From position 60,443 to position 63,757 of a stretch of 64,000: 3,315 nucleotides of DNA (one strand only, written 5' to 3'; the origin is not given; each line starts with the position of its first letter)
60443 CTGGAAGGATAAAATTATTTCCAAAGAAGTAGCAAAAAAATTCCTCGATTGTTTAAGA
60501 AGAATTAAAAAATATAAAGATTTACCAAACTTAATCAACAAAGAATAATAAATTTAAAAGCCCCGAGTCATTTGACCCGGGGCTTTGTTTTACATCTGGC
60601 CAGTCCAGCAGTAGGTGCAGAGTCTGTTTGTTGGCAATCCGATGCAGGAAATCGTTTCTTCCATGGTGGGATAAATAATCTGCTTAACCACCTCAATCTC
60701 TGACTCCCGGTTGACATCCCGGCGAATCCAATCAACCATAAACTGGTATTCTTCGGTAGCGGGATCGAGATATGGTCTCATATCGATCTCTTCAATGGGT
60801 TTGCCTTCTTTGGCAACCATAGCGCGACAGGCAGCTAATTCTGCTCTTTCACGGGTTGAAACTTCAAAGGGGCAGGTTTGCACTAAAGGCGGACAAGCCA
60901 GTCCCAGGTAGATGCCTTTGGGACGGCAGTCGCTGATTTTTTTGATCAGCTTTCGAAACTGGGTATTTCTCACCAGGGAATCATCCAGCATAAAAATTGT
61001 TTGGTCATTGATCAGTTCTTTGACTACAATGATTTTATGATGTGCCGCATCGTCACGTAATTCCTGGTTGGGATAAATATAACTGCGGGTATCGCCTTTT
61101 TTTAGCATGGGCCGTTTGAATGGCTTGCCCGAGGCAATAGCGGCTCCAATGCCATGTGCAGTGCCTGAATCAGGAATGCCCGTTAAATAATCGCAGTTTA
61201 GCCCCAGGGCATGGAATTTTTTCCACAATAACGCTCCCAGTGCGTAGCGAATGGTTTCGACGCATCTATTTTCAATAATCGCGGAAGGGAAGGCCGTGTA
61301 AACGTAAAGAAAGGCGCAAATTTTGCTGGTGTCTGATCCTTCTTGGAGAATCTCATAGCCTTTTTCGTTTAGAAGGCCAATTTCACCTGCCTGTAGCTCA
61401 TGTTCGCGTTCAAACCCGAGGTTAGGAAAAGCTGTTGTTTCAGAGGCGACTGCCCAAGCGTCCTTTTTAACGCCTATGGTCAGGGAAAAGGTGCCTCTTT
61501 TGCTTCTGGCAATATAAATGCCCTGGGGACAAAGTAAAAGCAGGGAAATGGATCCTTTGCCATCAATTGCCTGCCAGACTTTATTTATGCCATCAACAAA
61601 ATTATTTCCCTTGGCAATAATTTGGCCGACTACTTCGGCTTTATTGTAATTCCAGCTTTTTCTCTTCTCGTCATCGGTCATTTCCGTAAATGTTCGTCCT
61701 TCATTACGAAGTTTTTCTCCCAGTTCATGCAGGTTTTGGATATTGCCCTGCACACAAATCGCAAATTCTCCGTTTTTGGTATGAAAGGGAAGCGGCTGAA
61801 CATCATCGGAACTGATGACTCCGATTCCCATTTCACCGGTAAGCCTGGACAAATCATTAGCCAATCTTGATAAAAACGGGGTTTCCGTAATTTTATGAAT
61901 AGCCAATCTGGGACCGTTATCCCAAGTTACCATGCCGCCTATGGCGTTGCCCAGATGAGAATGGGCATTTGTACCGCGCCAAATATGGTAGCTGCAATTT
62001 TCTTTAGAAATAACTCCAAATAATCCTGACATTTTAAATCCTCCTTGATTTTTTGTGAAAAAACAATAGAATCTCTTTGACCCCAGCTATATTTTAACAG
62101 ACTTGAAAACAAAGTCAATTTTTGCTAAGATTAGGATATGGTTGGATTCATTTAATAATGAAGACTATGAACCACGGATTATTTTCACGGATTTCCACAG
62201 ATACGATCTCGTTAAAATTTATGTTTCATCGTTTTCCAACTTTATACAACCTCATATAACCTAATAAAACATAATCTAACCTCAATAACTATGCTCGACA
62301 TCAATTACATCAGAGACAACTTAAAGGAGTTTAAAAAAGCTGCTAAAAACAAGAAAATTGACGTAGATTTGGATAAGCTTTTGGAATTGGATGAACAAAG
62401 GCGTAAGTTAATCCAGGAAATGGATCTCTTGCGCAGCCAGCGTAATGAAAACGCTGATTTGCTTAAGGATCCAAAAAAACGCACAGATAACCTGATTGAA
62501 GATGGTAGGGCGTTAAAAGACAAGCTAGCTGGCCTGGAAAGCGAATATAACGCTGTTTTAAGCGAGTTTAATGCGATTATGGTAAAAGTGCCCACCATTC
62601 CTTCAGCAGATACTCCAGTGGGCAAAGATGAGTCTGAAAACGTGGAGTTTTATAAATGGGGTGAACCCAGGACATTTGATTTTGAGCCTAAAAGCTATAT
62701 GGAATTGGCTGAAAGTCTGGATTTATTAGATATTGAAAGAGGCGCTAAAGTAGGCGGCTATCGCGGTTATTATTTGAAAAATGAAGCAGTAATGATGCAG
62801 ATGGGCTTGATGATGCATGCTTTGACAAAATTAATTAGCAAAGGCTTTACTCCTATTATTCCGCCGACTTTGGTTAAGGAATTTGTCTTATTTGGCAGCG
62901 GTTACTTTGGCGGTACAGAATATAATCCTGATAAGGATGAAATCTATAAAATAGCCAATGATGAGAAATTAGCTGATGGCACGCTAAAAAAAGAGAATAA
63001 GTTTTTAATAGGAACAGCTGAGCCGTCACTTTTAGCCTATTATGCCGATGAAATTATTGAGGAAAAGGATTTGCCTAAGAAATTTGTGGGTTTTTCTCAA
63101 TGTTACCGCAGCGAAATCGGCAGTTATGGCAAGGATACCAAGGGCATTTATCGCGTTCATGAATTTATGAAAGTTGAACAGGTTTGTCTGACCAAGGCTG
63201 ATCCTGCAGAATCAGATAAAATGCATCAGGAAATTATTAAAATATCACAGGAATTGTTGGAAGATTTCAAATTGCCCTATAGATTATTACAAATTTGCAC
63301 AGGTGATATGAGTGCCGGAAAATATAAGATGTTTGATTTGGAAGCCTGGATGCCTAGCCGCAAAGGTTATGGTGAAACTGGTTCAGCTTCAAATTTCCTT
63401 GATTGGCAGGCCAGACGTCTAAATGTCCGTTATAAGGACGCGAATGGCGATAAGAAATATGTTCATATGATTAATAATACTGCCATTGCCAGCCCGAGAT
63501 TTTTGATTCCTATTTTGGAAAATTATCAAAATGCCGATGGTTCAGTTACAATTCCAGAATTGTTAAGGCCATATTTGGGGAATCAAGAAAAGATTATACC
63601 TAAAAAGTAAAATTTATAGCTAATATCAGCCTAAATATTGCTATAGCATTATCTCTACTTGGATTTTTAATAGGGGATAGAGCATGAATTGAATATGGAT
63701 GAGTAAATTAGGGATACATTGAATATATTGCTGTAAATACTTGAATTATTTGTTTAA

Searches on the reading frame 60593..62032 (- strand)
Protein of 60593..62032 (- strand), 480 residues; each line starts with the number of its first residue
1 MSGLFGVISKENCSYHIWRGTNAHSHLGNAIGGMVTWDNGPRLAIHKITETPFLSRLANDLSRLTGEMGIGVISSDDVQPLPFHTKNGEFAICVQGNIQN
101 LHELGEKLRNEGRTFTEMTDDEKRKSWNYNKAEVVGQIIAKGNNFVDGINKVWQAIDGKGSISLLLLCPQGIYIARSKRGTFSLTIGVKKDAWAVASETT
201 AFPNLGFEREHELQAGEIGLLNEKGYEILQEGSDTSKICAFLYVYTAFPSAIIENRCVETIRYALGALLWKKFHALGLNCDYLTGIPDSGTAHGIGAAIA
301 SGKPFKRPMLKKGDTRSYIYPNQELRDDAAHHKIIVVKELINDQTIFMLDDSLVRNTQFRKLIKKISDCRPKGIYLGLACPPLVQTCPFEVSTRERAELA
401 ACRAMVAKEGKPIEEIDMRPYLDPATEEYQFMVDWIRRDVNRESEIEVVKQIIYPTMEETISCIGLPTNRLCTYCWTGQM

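Call 77: search_protein_families(library=pfam, proteins=[window:60593-62032:-], max_evalue=0.0001)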
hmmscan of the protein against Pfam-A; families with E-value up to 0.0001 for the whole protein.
window:60593-62032:- (480 aa): 1 family
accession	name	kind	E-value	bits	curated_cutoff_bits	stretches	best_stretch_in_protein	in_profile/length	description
PF13537.11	GATase_7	-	5.3e-08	33.4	25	1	74-202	9-121/123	Glutamine amidotransferase domain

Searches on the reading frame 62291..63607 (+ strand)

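Call 77: search_protein_families(library=pfam, proteins=[window:62291-63607:+], max_evalue=0.0001)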
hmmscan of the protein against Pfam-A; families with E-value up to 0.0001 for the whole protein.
window:62291-63607:+ (439 aa): 2 families
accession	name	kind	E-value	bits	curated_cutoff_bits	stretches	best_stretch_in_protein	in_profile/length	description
PF00587.30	tRNA-synt_2b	-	3.1e-33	115.8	29.3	1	234-412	8-179/179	tRNA synthetase class II core domain (G, H, P, S and T)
PF02403.27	Seryl_tRNA_N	-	4.3e-20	72.4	28.2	1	1-104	1-108/108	Seryl-tRNA synthetase N-terminal domain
